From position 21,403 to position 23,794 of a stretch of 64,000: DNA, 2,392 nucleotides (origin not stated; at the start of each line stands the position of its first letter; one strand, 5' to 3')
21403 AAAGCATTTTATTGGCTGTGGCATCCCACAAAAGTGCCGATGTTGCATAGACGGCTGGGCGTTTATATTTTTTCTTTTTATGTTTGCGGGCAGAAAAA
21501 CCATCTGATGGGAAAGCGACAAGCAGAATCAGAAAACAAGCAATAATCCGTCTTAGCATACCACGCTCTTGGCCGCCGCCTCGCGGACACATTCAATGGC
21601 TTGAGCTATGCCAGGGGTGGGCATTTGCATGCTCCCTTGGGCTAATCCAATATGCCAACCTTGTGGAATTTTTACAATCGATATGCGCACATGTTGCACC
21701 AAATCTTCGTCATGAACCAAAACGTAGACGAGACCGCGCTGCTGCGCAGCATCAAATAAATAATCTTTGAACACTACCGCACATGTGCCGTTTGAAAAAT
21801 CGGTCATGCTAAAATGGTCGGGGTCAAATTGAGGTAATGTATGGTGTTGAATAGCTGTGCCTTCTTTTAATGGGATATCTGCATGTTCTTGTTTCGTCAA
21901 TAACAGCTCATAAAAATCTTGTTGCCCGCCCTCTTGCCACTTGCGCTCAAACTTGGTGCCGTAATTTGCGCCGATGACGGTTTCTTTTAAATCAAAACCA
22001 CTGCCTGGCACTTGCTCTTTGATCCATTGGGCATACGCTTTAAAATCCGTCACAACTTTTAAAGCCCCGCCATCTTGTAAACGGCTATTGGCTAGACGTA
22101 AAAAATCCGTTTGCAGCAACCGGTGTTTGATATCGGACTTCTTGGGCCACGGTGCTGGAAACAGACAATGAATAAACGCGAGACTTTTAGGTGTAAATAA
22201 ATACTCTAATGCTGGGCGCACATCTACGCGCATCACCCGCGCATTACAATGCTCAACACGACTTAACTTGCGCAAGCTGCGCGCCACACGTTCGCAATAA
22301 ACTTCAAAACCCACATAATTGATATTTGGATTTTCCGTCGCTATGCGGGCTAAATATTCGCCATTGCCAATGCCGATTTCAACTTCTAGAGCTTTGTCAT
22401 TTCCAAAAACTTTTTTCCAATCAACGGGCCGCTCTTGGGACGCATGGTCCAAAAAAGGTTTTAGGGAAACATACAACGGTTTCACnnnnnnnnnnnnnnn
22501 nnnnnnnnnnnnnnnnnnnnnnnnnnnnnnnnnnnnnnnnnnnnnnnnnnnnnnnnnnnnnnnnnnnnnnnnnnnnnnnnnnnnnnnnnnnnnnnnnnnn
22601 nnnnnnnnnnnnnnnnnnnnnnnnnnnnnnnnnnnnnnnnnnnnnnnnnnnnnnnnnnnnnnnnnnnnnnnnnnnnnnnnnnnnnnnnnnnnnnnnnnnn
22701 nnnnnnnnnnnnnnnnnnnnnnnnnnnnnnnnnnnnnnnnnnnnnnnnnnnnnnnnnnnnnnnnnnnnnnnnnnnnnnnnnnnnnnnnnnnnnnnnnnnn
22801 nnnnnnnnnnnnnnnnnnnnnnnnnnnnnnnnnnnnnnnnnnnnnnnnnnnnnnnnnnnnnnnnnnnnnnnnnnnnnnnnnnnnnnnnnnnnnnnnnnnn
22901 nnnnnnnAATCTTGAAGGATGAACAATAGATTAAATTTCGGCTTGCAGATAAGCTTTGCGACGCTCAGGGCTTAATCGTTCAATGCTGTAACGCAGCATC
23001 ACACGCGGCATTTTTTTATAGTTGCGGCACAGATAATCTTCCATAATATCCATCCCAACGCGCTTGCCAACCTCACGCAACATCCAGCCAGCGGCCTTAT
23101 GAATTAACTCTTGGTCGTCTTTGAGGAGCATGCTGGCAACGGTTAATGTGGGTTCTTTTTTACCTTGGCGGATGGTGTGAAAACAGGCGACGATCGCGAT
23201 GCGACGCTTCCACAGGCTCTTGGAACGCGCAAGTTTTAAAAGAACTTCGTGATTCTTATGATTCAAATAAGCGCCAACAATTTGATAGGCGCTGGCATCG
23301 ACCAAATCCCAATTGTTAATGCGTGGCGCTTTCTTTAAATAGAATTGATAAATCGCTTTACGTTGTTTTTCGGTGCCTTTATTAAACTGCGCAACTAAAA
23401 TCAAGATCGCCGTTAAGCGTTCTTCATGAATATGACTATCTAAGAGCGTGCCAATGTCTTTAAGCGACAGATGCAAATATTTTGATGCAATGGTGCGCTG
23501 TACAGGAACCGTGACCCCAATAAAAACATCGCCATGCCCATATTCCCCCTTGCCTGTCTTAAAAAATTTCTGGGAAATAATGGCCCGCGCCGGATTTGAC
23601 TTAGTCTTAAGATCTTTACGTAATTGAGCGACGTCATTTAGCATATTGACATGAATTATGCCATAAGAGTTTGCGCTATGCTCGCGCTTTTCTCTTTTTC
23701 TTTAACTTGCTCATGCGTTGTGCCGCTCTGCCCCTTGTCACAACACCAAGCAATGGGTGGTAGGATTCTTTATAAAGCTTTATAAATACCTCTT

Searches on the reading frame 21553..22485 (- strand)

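Call 64: search_protein_families(library=pfam, proteins=[window:21553-22485:-], max_evalue=0.001)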
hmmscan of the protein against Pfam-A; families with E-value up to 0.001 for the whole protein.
window:21553-22485:- (310 aa): 1 family
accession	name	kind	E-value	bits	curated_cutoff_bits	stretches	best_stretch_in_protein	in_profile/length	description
PF02390.23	Methyltransf_4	-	2e-31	109.2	24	1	32-189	3-169/173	Putative methyltransferase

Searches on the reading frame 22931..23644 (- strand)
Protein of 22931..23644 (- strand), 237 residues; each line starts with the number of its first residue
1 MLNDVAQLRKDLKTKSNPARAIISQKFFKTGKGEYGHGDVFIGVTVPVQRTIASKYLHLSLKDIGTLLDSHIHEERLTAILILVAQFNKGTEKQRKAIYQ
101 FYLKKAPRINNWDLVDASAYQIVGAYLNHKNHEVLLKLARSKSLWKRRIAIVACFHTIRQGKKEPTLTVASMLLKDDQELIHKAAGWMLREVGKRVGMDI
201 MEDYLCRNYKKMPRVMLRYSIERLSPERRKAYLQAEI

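Call 64: search_protein_families(library=pfam, proteins=[window:22931-23644:-], max_evalue=0.001)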
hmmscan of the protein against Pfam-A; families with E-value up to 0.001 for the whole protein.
window:22931-23644:- (237 aa): 1 family
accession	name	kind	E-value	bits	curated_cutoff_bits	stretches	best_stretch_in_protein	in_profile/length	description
PF08713.17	DNA_alkylation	-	2e-53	181.7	21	1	8-224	1-213/213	DNA alkylation repair enzyme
